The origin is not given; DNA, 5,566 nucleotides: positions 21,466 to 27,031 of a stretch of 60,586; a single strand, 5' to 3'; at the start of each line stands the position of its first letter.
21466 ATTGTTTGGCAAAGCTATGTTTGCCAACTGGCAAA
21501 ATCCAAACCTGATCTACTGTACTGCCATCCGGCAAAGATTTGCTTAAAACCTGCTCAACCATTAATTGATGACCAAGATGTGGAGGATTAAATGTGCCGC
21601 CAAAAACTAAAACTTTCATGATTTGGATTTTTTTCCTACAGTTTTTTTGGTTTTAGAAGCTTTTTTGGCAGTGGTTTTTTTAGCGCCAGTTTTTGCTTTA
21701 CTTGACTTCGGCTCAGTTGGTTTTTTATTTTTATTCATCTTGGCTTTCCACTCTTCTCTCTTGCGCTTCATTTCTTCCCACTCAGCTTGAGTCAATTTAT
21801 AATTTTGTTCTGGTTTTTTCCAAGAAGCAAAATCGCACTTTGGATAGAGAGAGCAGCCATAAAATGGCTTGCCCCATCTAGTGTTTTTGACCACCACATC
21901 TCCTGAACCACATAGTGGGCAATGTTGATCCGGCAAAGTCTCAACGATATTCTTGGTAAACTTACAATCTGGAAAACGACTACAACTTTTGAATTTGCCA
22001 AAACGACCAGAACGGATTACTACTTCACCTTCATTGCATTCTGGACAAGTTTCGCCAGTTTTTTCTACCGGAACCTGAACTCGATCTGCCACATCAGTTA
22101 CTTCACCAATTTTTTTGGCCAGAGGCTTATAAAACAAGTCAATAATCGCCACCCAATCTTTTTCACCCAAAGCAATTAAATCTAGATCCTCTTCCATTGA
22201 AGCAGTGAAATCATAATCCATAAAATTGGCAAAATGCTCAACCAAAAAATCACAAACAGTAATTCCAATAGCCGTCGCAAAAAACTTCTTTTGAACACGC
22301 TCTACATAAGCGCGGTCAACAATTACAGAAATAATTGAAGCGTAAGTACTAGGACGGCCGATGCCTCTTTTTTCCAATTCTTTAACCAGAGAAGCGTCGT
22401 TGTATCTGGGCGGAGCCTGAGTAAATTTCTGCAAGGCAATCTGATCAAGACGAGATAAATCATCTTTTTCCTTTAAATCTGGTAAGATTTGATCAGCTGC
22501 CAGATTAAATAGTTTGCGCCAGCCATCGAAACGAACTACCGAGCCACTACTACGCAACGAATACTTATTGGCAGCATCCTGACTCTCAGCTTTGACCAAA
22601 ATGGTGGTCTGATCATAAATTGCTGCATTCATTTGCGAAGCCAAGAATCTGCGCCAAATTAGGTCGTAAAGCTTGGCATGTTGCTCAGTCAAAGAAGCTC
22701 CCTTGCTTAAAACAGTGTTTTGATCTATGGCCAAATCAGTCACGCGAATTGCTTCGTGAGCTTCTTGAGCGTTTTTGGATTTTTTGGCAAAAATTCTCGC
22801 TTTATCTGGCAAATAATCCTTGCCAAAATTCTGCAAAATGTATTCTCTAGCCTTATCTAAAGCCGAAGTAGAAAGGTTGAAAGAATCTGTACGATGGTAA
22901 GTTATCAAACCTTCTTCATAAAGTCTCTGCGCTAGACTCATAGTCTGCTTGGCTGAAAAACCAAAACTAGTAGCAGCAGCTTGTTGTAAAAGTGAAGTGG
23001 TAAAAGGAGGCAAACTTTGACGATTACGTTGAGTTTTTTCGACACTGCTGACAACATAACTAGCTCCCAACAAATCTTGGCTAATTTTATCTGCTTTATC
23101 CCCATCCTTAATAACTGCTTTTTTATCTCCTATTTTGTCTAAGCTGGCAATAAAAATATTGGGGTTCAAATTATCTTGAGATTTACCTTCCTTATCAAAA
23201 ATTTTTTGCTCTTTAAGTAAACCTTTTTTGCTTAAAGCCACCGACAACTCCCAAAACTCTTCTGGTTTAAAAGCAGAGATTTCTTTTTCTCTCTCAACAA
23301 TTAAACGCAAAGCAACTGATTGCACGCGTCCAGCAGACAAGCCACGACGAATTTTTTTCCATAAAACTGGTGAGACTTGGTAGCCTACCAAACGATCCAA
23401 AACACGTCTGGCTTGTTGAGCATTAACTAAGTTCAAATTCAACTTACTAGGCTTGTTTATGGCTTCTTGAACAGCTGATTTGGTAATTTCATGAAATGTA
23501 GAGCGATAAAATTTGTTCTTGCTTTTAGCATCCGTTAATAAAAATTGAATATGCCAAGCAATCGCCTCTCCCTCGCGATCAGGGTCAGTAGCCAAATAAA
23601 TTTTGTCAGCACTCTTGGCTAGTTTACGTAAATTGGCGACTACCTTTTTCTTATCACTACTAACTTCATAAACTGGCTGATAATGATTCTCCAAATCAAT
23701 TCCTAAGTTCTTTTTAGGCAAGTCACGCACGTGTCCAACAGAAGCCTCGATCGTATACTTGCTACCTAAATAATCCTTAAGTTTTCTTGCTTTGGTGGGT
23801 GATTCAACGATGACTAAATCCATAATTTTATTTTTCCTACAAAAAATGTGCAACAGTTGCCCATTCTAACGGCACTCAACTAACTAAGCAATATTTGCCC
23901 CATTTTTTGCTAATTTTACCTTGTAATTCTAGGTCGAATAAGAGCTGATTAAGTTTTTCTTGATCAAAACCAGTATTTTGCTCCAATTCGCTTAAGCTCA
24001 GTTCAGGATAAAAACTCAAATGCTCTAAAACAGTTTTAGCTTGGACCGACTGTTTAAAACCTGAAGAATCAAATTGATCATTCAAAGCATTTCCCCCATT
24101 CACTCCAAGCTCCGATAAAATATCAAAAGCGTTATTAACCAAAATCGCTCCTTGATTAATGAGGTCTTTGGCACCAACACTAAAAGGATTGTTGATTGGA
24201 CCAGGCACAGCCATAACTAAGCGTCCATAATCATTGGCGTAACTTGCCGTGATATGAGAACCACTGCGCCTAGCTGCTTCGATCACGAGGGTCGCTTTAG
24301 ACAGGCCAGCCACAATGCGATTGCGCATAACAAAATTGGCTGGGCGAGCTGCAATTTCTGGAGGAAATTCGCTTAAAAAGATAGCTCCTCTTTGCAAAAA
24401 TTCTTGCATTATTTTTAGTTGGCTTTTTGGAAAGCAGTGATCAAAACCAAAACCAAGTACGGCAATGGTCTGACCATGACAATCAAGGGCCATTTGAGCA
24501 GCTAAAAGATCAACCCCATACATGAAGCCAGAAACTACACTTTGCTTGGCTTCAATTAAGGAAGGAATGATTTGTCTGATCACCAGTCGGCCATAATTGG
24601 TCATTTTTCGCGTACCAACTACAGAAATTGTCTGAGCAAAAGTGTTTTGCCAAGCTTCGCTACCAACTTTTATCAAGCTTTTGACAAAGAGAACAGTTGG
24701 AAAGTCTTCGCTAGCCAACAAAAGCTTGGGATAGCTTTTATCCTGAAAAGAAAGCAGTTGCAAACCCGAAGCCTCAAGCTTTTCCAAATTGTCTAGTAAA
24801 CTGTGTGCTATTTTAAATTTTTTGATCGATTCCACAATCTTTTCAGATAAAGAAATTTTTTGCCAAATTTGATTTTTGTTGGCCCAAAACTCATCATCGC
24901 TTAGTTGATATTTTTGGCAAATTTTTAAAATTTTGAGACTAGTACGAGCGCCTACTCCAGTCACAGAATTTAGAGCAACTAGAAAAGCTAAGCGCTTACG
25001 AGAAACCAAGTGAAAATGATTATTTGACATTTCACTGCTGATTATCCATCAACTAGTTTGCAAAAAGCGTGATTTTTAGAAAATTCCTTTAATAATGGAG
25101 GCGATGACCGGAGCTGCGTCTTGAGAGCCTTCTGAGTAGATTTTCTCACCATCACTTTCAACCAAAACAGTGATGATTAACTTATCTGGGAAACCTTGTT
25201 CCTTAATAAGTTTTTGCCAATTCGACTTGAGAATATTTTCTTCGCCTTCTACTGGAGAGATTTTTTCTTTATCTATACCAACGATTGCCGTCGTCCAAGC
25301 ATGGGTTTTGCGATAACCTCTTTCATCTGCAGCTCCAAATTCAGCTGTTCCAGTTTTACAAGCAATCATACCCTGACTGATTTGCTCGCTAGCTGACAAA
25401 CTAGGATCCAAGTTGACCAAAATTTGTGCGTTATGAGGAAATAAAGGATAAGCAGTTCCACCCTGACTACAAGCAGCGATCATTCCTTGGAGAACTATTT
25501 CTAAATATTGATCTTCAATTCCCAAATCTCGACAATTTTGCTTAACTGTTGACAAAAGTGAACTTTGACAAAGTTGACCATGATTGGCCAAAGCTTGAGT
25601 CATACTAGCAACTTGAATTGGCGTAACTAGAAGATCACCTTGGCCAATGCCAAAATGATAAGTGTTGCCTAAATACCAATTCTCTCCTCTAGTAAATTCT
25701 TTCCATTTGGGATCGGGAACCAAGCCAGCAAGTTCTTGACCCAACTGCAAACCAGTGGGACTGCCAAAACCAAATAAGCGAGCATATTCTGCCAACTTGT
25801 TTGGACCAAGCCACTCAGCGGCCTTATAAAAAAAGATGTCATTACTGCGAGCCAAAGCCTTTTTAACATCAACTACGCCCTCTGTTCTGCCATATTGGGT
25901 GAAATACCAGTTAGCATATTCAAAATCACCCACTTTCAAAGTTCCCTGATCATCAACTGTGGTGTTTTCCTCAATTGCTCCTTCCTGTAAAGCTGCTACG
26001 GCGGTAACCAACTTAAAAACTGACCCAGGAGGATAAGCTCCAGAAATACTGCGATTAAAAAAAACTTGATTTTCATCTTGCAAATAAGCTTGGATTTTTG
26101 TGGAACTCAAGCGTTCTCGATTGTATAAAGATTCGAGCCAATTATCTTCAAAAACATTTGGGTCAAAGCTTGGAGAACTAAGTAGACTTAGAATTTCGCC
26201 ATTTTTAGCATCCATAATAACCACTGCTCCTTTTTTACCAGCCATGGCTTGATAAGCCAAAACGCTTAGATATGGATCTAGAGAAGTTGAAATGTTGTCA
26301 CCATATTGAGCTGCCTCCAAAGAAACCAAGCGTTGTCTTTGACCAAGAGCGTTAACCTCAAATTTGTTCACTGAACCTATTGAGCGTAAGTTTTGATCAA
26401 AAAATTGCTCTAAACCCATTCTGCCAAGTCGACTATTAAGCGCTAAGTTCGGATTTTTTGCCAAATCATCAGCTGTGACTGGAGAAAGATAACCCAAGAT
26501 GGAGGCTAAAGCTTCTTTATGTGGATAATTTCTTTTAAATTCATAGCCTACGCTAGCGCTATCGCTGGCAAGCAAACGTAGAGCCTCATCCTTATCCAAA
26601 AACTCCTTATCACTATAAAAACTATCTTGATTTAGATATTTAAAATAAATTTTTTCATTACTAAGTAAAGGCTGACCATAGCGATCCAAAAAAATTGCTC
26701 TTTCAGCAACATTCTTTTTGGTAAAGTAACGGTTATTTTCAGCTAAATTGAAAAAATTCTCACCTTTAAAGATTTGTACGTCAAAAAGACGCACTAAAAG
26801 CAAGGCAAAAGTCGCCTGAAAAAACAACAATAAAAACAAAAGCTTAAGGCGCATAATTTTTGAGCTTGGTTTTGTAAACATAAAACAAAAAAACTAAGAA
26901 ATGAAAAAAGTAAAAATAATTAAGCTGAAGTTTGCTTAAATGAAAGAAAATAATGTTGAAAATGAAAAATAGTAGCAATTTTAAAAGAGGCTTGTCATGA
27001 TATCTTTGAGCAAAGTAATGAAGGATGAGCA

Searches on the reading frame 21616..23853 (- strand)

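Call 76: search_protein_families(library=pfam, proteins=[window:21616-23853:-], max_evalue=0.0001)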
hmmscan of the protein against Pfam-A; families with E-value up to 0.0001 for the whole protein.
window:21616-23853:- (745 aa): 3 families
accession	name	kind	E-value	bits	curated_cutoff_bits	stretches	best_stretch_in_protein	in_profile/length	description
PF01131.25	Topoisom_bac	-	1e-121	407.2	35.1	1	138-571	2-410/411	DNA topoisomerase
PF01396.24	Zn_ribbon_Top1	-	2.4e-26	91.6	32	2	600-637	1-37/39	Topoisomerase DNA binding C4 zinc finger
PF01751.28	Toprim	-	8e-23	80.9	23.1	1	13-123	2-96/96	Toprim domain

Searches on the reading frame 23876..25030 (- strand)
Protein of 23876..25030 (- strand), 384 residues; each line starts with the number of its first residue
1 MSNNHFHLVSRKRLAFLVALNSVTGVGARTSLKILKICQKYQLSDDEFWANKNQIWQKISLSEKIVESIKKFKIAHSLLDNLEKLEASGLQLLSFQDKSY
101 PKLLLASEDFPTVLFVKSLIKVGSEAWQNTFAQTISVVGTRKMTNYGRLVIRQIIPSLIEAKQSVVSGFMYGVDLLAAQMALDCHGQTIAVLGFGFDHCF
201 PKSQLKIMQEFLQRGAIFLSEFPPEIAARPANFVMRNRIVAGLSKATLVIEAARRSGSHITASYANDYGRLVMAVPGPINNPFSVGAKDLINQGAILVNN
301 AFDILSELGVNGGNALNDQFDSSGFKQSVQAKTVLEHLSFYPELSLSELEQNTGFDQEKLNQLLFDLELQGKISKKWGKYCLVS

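Call 75: search_protein_families(library=pfam, proteins=[window:23876-25030:-], max_evalue=0.0001)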
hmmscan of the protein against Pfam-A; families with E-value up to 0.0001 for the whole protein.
window:23876-25030:- (384 aa): 1 family
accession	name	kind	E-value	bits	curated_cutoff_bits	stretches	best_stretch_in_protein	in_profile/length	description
PF02481.21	DNA_processg_A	-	4.9e-62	209.3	29.6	1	85-298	2-210/212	DNA recombination-mediator protein A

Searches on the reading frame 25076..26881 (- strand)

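Call 76: search_protein_families(library=pfam, proteins=[window:25076-26881:-], max_evalue=0.0001)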
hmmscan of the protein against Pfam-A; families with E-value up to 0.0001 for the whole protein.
window:25076-26881:- (601 aa): 2 families
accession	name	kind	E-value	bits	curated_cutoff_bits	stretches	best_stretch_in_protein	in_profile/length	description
PF00905.27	Transpeptidase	-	1.2e-53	182.8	22.1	1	218-541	1-272/299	Penicillin binding protein transpeptidase domain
PF03717.20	PBP_dimer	-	2.5e-16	61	24.4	1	110-183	101-176/180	Penicillin-binding Protein dimerisation domain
